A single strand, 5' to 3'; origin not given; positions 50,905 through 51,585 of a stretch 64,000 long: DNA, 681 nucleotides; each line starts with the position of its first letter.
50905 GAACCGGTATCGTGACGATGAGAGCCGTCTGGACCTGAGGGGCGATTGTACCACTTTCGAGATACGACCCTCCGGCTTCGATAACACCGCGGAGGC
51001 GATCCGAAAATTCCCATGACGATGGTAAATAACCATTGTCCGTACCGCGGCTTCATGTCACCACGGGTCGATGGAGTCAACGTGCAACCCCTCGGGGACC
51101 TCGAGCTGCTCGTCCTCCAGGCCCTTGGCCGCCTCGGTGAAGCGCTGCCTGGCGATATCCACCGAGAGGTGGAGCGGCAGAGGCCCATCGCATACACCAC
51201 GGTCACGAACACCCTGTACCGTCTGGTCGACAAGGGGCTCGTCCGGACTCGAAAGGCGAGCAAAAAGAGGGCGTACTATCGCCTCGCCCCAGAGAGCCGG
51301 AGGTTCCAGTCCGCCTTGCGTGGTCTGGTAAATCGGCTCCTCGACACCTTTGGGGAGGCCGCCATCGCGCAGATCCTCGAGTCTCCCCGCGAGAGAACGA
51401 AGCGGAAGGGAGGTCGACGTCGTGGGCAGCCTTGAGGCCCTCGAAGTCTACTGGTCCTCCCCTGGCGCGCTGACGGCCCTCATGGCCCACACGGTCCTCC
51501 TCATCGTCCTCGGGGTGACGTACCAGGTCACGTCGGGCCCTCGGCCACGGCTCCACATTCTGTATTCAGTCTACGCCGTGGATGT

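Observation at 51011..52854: BlaI/CopY-type repressor plus BlaR1/HtpX-like membrane protease sharing a 20-bp palindromic operator with a membrane-anchored type-1-copper protein gene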

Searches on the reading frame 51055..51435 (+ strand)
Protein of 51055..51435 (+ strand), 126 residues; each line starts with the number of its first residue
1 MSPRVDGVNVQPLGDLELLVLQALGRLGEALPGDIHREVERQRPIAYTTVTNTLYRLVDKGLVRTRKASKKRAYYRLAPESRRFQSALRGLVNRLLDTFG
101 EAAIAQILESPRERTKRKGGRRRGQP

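Call 3: search_protein_families(library=pfam, proteins=[window:51055-51435:+], max_evalue=0.1)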
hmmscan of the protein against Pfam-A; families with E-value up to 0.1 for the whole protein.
window:51055-51435:+ (126 aa): 11 families
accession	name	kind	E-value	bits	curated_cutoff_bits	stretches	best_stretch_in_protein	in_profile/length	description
PF03965.22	Penicillinase_R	-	5.5e-16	59.4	22.6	1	13-110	1-98/115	Penicillinase repressor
PF01978.25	TrmB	-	1.3e-05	25.3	25.6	1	14-77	7-64/68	Sugar-specific transcriptional regulator TrmB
PF03551.20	PadR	-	0.0023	18.3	27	1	34-80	18-68/75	Transcriptional regulator PadR-like family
PF12802.13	MarR_2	-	0.0035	17.9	27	1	16-68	6-56/61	MarR family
PF14277.12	DUF4364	-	0.0094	16.2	26.9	1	39-87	25-72/162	Domain of unknown function (DUF4364)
PF03962.21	Mnd1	-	0.032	14.9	23.5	1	34-77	16-59/60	Mnd1 HTH domain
PF13463.12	HTH_27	-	0.032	14.9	22.2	1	14-78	2-65/68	Winged helix DNA-binding domain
PF01047.28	MarR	-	0.047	14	24.6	0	19-66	7-50/59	MarR family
PF25656.1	DUF7945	-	0.066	13.9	27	1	41-103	28-90/123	Domain of unknown function (DUF7945)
PF07848.18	PaaX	-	0.083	13.6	24.8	0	49-78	39-67/70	PaaX-like protein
PF01475.25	FUR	-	0.084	13.5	23.1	0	34-80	29-76/121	Ferric uptake regulator family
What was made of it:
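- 51055..51435 (+): BlaI/MecI/CopY-family winged-helix repressor, 126 aa, no cysteine, basic C-terminal tail. The start could instead be GTG 51082. The frame is also open back to ATG 51016/51022, inside the operator. PF03965 at 59.4 bits (call 3).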

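Call 4: search_protein_families(library=ncbifam, proteins=[window:51055-51435:+], max_evalue=0.1)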
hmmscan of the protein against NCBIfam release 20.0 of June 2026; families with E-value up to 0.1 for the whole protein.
window:51055-51435:+ (126 aa): 10 families
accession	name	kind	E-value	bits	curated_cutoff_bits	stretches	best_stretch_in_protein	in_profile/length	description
TIGR02698.1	CopY_TcrY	equivalog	8.7e-07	29.3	121.95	1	20-110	9-99/130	CopY/TcrY family copper transport repressor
NF033788.1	HTH_metalloreg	subfamily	0.0011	18.7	55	1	20-81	16-72/77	metalloregulator ArsR/SmtB family transcription factor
NF045677.1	FeRespRegIrr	equivalog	0.0054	16.8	170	1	39-77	39-78/127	Fur family transcriptional regulator Irr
TIGR01884.1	cas_HTH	subfamily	0.0089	15.4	60.2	1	12-74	139-196/202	CRISPR-associated CARF protein Csa3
TIGR03433.1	padR_acidobact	paralog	0.022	14.9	101.8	1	14-83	3-79/101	PadR family transcriptional regulator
NF000243.1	MecI_of_mecA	exception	0.026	14.7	250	1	34-94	29-89/123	mecA-type methicillin resistance repressor MecI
NF050133.1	TransRegFabT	equivalog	0.03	14.6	200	1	18-108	32-112/138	fatty acid biosynthesis transcriptional regulator FabT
NF040939.2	trans_reg_lrs14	equivalog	0.036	14.1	90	1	36-72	39-75/103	Lrs14 family HTH-type transcriptional regulator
NF045678.1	TransRegIrrA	equivalog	0.037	13.9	150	1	38-75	47-85/138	iron response transcriptional regulator IrrA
NF053606.1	Sta1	subfamily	0.05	13.7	80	1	16-75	21-77/100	Sta1 family transcriptional regulator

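Call 8: find_homologous_proteins(query=window:51055-51435:+)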
Query window:51055-51435:+ (126 aa): 14 proteins with E <= 0.001 among 112 candidates.
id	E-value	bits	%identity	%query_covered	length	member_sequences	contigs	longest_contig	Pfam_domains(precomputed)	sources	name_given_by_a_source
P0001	5.3e-71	254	97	100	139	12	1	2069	PF01978.26,PF03965.23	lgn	-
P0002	2.3e-46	175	89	78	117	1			PF01978.26,PF03965.23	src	-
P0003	2.0e-45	172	69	96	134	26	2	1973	PF03965.23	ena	-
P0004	1.1e-23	102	53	79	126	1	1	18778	PF03965.23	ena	-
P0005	1.1e-23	102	53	79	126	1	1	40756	PF03965.23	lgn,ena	-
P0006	3.2e-22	97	48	76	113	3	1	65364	PF01978.26,PF03965.23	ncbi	-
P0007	4.2e-22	97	48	88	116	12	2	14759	PF03965.23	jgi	-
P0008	7.5e-22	96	50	87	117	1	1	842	PF03965.23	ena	-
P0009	1.7e-21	95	52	79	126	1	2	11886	PF03965.23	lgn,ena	-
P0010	2.0e-21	94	47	88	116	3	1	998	PF03965.23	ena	-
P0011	1.7e-20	91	45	88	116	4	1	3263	PF03965.23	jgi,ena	-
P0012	4.8e-7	48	41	76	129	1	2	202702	PF03965.23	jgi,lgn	-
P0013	5.9e-6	44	37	79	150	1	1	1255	PF03965.23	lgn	-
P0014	6.9e-4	38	36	68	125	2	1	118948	PF03965.23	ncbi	-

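Call 10: find_encoding_contigs(protein=P0005, flank=6000, max_places=3)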
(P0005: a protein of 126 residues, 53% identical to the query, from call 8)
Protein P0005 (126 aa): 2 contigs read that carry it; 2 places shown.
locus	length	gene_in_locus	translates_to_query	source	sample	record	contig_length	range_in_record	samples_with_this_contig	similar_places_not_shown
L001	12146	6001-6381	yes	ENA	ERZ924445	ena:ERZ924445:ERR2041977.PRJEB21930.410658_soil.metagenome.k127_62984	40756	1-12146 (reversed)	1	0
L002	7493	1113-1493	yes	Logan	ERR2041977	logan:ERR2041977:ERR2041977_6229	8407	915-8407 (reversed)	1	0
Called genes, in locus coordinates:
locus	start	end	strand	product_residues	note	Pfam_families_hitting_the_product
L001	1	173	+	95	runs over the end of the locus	-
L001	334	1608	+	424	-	-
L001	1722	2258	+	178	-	PF02475:TRM5-TYW2_MTfase (faint), PF05175:MTS, PF06325:PrmA, PF10294:Methyltransf_16 (weak), PF13847:Methyltransf_31, PF08241:Methyltransf_11, PF08242:Methyltransf_12, PF13649:Methyltransf_25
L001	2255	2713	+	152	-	PF13302:Acetyltransf_3 (weak), PF13673:Acetyltransf_10, PF00583:Acetyltransf_1, PF13508:Acetyltransf_7, PF08445:FR47 (weak)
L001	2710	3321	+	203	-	PF06475:Glycolipid_bind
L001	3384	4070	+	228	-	PF00416:Ribosomal_S13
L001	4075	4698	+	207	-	PF01479:S4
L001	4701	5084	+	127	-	PF00411:Ribosomal_S11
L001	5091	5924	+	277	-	PF01193:RNA_pol_L, PF01000:RNA_pol_A_bac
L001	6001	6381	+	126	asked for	PF03965:Penicillinase_R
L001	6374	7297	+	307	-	PF05569:Peptidase_M56, PF01435:Peptidase_M48 (weak)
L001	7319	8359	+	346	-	-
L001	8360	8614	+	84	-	-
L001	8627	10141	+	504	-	PF24681:Kelch_KLHDC2_KLHL20_DRC7, PF13415:Beta-prop_FBX42, PF24981:Beta-prop_ATRN-LZTR1, PF13415:Beta-prop_FBX42, PF24681:Kelch_KLHDC2_KLHL20_DRC7, PF18911:PKD_4, PF00801:PKD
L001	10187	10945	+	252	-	PF13578:Methyltransf_24 (weak)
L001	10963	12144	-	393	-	?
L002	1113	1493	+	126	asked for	PF03965:Penicillinase_R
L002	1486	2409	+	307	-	PF05569:Peptidase_M56, PF01435:Peptidase_M48 (weak)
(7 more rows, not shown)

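Call 11: find_encoding_contigs(protein=P0006, flank=6000, max_places=3)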
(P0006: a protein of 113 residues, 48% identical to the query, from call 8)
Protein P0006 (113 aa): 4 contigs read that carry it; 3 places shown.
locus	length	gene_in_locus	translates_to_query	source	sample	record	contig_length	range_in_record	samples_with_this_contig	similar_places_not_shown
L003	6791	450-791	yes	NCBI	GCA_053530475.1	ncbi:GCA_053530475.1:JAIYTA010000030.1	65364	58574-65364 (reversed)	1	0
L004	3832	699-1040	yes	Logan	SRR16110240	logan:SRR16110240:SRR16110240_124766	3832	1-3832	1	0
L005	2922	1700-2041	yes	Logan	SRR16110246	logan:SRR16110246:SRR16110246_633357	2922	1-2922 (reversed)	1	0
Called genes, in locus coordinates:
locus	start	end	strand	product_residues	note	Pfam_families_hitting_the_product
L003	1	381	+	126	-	?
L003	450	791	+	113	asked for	PF01978:TrmB (weak), PF03965:Penicillinase_R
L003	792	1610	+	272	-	PF01435:Peptidase_M48 (weak), PF05569:Peptidase_M56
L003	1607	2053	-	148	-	PF13473:Cupredoxin_1 (weak)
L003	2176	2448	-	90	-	-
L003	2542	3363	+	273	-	PF03476:MOSC_N, PF03473:MOSC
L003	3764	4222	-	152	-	PF12172:zf-ChsH2, PF01796:OB_ChsH2_C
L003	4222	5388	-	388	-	PF00108:Thiolase_N, PF00109:ketoacyl-synt (faint), PF22691:Thiolase_C_1, PF02803:Thiolase_C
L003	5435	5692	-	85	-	-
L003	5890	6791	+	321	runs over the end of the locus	-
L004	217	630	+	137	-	PF00383:dCMP_cyt_deam_1, PF14437:MafB19-deam (weak)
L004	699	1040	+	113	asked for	PF01978:TrmB (weak), PF03965:Penicillinase_R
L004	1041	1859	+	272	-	PF01435:Peptidase_M48 (weak), PF05569:Peptidase_M56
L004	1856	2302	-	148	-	PF13473:Cupredoxin_1 (weak)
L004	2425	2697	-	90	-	-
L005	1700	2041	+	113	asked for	PF01978:TrmB (weak), PF03965:Penicillinase_R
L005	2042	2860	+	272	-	PF01435:Peptidase_M48, PF05569:Peptidase_M56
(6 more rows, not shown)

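Call 12: find_encoding_contigs(protein=P0007, flank=6000, max_places=3)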
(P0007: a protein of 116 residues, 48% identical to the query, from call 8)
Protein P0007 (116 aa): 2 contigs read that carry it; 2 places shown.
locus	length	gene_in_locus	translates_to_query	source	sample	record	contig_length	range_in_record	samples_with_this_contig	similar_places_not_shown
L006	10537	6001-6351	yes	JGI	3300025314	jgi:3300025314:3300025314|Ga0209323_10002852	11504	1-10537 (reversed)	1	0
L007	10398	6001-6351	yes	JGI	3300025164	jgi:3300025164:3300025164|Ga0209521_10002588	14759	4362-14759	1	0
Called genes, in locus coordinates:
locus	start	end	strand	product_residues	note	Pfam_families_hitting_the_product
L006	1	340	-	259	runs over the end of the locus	PF00378:ECH_1, PF16113:ECH_2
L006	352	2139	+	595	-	PF00501:AMP-binding, PF13193:AMP-binding_C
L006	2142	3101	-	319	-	PF13240:Zn_Ribbon_1 (weak)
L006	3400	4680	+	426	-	PF13403:Hint_2, PF14890:Intein_splicing, PF14437:MafB19-deam (weak), PF00383:dCMP_cyt_deam_1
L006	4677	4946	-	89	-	-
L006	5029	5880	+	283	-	PF03476:MOSC_N, PF03473:MOSC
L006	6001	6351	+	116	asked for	PF03965:Penicillinase_R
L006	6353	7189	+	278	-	PF01435:Peptidase_M48 (faint), PF05569:Peptidase_M56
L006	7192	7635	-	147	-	-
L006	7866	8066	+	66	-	-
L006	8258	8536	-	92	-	-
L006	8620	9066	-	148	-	PF12172:zf-ChsH2, PF01796:OB_ChsH2_C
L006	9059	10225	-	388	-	PF00108:Thiolase_N, PF02803:Thiolase_C, PF22691:Thiolase_C_1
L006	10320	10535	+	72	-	?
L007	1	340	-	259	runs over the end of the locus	PF00378:ECH_1, PF16113:ECH_2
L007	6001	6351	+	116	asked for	PF03965:Penicillinase_R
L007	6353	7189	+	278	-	PF01435:Peptidase_M48 (faint), PF05569:Peptidase_M56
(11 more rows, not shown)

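Call 35: search_solved_structures(query=window:51055-51435:+, max_evalue=1, show_alignments=4)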
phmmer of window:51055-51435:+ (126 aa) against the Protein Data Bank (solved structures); distinct sequences matched with E-value up to 1: 20.
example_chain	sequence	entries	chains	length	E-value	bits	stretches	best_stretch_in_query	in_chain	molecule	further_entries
2k4b_A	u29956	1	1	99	0.00067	23.3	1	14-75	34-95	Transcriptional regulator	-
2g9w_A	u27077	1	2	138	0.0017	21.9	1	12-85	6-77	conserved hypothetical protein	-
2fbi_A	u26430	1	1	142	0.015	18.9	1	39-116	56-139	probable transcriptional regulator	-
7ne9_AAA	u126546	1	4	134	0.033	17.8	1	18-82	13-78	Ferric uptake regulator family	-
1sd6_A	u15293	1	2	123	0.054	17.1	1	30-96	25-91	Methicillin resistance regulatory protein mecI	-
1okr_A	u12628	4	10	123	0.06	17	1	30-96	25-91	METHICILLIN RESISTANCE REGULATORY PROTEIN MECI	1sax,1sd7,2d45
6zu5_SO0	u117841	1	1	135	0.11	16.1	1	46-122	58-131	uS11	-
5kvr_A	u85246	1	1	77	0.18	15.4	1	15-67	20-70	Pyruvate dehydrogenase complex repressor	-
2fa5_A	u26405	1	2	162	0.22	15.1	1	31-111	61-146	transcriptional regulator marR/emrR family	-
3eyy_A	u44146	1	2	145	0.29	14.7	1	18-93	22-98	Putative iron uptake regulatory protein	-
5dd8_A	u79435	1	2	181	0.35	14.5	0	43-86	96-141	Transcriptional regulator, MarR family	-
8jj6_A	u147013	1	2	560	0.37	14.4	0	39-107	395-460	Negative elongation factor B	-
2fbk_A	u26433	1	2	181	0.38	14.4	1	42-86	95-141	transcriptional regulator, MarR family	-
8uhg_V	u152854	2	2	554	0.38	14.4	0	39-107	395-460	Negative elongation factor B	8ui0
7ycx_f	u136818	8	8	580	0.39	14.4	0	39-107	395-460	Negative elongation factor B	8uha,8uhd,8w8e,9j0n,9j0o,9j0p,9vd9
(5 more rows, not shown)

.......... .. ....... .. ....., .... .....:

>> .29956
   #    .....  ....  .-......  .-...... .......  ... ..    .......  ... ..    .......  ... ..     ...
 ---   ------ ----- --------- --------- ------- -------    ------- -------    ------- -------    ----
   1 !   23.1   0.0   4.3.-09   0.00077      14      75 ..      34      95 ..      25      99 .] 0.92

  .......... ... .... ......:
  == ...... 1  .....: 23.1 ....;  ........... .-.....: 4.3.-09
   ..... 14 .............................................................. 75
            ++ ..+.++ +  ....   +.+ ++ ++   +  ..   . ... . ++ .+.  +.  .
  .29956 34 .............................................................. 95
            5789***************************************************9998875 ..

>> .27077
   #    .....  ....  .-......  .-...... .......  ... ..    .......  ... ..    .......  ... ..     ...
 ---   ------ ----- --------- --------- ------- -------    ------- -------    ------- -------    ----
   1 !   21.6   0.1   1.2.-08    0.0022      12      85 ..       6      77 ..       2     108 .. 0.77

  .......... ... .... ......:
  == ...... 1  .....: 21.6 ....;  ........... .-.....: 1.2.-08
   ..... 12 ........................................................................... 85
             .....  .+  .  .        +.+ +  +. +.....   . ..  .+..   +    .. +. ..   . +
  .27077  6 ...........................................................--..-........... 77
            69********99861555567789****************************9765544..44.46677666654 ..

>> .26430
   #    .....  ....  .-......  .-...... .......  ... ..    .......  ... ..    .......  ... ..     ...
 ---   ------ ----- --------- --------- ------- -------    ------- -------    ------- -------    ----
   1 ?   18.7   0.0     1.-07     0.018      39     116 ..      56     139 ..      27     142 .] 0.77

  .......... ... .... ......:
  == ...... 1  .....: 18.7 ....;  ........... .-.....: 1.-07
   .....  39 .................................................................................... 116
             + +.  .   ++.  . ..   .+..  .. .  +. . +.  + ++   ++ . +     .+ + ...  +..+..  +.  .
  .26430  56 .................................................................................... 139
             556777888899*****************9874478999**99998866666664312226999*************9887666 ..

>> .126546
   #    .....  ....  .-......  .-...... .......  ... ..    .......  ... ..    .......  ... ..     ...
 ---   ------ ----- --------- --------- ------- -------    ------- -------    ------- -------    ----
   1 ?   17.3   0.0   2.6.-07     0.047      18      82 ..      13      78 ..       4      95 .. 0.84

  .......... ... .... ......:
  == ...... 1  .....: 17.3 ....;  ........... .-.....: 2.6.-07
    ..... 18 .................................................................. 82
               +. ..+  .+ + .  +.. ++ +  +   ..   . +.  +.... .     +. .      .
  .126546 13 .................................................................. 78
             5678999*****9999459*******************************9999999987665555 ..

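Call 50: search_solved_structures(query=A3, max_evalue=0.01, show_alignments=5)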
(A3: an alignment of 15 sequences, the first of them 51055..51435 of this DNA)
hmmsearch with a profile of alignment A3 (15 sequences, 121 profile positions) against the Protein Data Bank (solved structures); distinct sequences matched with E-value up to 0.01: 7.
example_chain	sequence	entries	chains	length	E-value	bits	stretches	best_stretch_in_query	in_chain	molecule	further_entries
2g9w_A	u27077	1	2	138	2.7e-16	63.3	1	2-118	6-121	conserved hypothetical protein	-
1sd6_A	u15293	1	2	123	1e-14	58.3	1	2-116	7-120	Methicillin resistance regulatory protein mecI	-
1okr_A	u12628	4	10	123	2.1e-14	57.2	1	2-116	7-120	METHICILLIN RESISTANCE REGULATORY PROTEIN MECI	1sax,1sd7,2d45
2k4b_A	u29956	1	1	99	7.5e-14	55.4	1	3-68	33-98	Transcriptional regulator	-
1p6r_A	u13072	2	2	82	1.5e-11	48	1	3-71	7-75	Penicillinase repressor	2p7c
1sd4_A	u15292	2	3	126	4e-11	46.7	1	2-113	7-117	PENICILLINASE REPRESSOR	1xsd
2mh2_A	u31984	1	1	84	0.0024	21.5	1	10-68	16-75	Homologous-pairing protein 2 homolog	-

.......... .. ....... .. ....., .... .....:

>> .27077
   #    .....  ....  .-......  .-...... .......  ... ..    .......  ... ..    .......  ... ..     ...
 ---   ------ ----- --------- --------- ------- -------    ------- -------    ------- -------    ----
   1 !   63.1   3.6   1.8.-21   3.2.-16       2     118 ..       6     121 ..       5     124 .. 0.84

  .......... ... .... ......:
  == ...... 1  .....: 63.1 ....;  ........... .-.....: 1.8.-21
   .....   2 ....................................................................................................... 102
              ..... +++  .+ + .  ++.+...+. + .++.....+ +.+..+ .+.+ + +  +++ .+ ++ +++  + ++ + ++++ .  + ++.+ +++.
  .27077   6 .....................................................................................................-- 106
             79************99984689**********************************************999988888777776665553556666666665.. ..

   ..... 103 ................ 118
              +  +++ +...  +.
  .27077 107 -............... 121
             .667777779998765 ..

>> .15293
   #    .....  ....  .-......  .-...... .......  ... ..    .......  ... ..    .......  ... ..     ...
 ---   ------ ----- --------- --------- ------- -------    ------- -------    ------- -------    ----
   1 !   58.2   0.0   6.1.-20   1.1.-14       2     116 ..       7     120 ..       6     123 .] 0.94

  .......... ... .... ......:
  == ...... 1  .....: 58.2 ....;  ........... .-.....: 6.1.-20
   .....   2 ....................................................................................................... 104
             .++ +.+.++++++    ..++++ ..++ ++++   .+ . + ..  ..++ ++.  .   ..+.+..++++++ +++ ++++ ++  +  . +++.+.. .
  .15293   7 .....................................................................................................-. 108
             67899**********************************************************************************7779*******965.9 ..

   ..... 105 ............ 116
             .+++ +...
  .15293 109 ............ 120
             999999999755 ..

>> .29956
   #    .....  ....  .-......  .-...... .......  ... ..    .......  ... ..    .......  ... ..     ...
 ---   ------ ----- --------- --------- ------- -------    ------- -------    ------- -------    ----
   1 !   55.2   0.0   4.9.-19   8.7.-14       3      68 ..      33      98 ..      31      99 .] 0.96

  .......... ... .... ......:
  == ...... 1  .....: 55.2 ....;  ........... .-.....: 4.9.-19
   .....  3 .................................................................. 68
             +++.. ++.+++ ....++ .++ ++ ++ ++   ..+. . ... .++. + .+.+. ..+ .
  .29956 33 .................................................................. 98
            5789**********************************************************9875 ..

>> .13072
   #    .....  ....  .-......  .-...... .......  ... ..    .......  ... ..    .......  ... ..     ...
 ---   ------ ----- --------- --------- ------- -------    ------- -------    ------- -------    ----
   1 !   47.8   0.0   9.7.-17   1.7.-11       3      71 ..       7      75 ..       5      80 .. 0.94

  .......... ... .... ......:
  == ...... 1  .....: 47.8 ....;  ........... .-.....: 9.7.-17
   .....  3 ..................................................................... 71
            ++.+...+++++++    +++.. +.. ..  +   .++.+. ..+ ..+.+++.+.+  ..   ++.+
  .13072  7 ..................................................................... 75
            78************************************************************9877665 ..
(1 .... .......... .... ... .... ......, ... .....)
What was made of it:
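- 51055..51435 (+): Profile against PDB: 2g9w 2.7e-16 and MecI 1e-14 (call 50).
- On BlaI/MecI/CopY repressors (Pfam PF03965, Penicillinase_R): Profile A3 aligns at positions 2-118 to residues 6-121 of 2g9w and 7-120 of MecI (call 50).
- Closest known: Mycobacterium tuberculosis BlaI. Same: It is the best solved-structure relative of the repressor family (E 2.7e-16, full length; call 50).
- Closest known: Staphylococcus aureus / Bacillus licheniformis BlaI-BlaR1 and MecI-MecR1. Same: A winged-helix dimeric repressor with a C-terminal helical dimerisation domain (call 50).
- Closest known: CopY/CopR copper repressors of Firmicutes. Same: The same Pfam family, with the DNA-binding domain matching CopR at E 7.5e-14 (call 50).
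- Repressor: PF03965 above cutoff (call 3), and full-length profile matches to Mtb BlaI, MecI, BlaI and CopR (call 50). The scissile Asn-Phe pair of BlaI is not conserved (call 50).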

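Call 68: find_encoding_contigs(protein=P0014, flank=3000, max_places=1)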
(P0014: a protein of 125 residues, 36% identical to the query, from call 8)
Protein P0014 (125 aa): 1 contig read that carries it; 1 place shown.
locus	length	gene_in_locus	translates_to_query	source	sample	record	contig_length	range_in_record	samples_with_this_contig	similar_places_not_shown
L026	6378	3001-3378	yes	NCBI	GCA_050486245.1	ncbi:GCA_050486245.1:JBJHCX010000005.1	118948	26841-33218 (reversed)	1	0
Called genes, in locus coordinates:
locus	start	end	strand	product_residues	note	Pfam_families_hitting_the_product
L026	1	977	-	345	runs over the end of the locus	PF00158:Sigma54_activat, PF14532:Sigma54_activ_2, PF07728:AAA_5 (faint), PF25601:AAA_lid_14, PF02954:HTH_8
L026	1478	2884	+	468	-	PF00072:Response_reg, PF00158:Sigma54_activat, PF01078:Mg_chelatase (faint), PF14532:Sigma54_activ_2, PF07728:AAA_5 (weak), PF25601:AAA_lid_14, PF02954:HTH_8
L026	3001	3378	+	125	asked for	PF03965:Penicillinase_R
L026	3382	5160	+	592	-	PF05569:Peptidase_M56, PF03544:TonB_C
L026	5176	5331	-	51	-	-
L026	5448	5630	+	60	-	PF04024:PspC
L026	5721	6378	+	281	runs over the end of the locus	-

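Call 69: find_encoding_contigs(protein=P0012, flank=3000, max_places=1)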
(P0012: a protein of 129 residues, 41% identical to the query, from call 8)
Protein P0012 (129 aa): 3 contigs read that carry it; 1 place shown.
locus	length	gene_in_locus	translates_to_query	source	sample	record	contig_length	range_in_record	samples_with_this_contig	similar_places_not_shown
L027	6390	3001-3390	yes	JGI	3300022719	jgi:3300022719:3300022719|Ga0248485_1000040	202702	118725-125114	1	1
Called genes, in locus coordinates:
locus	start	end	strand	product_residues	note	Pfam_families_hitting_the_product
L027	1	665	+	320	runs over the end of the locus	PF04055:Radical_SAM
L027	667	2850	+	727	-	PF23139:OB_YrrC, PF14520:HHH_5 (weak), PF14490:HHH_RecD2, PF13086:AAA_11 (faint), PF13245:AAA_19, PF13604:AAA_30, PF18335:SH3_13, PF13538:UvrD_C_2, +1 more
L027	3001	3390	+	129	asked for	PF03965:Penicillinase_R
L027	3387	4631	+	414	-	PF05569:Peptidase_M56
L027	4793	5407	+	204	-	PF07617:DUF1579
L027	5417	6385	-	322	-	PF13391:HNH_2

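Call 83: search_protein_families(library=pfam, proteins=[L001:7319-8359:+, L001:8360-8614:+], max_evalue=0.01)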
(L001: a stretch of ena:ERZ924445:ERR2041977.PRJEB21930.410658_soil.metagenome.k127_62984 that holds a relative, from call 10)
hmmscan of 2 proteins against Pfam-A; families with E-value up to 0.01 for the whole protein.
L001:7319-8359:+ (346 aa): 0 families

L001:8360-8614:+ (84 aa): 0 families
